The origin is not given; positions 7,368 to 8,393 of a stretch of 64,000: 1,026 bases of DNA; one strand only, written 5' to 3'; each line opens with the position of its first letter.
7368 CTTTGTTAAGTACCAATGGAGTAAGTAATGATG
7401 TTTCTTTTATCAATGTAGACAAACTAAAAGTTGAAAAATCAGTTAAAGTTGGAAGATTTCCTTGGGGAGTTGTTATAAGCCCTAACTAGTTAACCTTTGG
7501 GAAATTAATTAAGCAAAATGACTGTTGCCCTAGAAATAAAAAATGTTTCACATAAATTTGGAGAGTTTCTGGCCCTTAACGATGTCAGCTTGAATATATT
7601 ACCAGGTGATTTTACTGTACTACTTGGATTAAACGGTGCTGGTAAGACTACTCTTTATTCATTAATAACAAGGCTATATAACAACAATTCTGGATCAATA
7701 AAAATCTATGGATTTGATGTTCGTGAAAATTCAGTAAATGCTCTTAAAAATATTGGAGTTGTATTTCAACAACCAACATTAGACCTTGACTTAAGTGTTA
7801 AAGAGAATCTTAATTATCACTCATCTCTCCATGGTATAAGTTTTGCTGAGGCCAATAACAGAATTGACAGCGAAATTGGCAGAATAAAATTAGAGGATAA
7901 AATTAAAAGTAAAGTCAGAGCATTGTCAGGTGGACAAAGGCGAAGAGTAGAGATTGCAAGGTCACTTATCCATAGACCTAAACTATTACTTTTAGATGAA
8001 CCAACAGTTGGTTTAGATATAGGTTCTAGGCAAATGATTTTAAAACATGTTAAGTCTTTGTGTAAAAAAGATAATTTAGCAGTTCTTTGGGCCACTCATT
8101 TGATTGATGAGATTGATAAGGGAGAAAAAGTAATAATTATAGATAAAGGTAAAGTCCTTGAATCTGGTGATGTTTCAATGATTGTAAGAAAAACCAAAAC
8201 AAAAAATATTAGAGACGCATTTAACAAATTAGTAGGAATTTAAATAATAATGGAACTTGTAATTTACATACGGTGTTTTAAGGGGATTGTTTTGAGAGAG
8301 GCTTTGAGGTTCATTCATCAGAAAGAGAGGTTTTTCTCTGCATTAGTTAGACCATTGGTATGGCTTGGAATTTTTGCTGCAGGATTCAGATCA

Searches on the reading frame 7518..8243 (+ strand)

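Call 33: search_protein_families(library=ncbifam, proteins=[window:7518-8243:+], max_evalue=0.00001)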
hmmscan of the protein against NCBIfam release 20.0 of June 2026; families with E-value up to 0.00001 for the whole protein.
window:7518-8243:+ (241 aa): 187 families (the best 25 are shown)
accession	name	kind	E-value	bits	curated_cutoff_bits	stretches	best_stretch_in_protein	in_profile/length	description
TIGR03864.1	PQQ_ABC_ATP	hypoth_equivalog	9e-100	333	302.25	1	4-238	1-235/236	ABC transporter, ATP-binding subunit, PQQ-dependent alcohol dehydrogenase system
TIGR01188.1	drrA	subfamily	1.9e-56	191.6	312.45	1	13-225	2-214/302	daunorubicin resistance ABC transporter, ATP-binding protein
NF033858.1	ABC2_perm_RbbA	equivalog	2.5e-48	164.7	1050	1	3-237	265-499/909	ribosome-associated ATPase/putative transporter RbbA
TIGR03522.1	GldA_ABC_ATP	equivalog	2.2e-46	158.7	402.6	1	4-237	2-234/301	gliding motility-associated ABC transporter ATP-binding subunit GldA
TIGR04520.1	ECF_ATPase_1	equivalog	9.8e-46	156.3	315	1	6-227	2-228/269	energy-coupling factor transporter ATPase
NF010060.0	PRK13537.1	equivalog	9e-45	152.9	521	1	3-224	14-235/314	nodulation factor ABC transporter ATP-binding protein NodI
TIGR04521.1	ECF_ATPase_2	equivalog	1.8e-42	145.4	330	1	7-227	3-237/279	energy-coupling factor transporter ATPase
NF010059.0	PRK13536.1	equivalog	4.5e-41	140.7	549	1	2-223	41-262/342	nodulation factor ABC transporter ATP-binding protein NodI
NF010156.0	PRK13635.1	equivalog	5.4e-40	137.3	392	1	5-227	6-232/279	energy-coupling factor ABC transporter ATP-binding protein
TIGR03265.1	PhnT2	equivalog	1.4e-39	136.3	457.7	1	3-233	3-233/353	putative 2-aminoethylphosphonate ABC transporter ATP-binding protein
TIGR02673.1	FtsE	equivalog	4.1e-39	134.5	264.85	1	5-211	2-213/214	cell division ATP-binding protein FtsE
TIGR02982.1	heterocyst_DevA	subfamily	1.1e-38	133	295.8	1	5-213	2-219/220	ABC exporter ATP-binding subunit, DevA family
NF040840.2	tungstate_WtpC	equivalog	1.2e-38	133.3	440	1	5-232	2-228/347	tungstate ABC transporter ATP-binding protein WtpC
TIGR04406.1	LPS_export_lptB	equivalog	1.7e-38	132.3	240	1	5-231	2-231/239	LPS export ABC transporter ATP-binding protein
TIGR01288.1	nodI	equivalog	1.7e-38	132.3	424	1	2-219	2-219/303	nodulation factor ABC transporter ATP-binding protein NodI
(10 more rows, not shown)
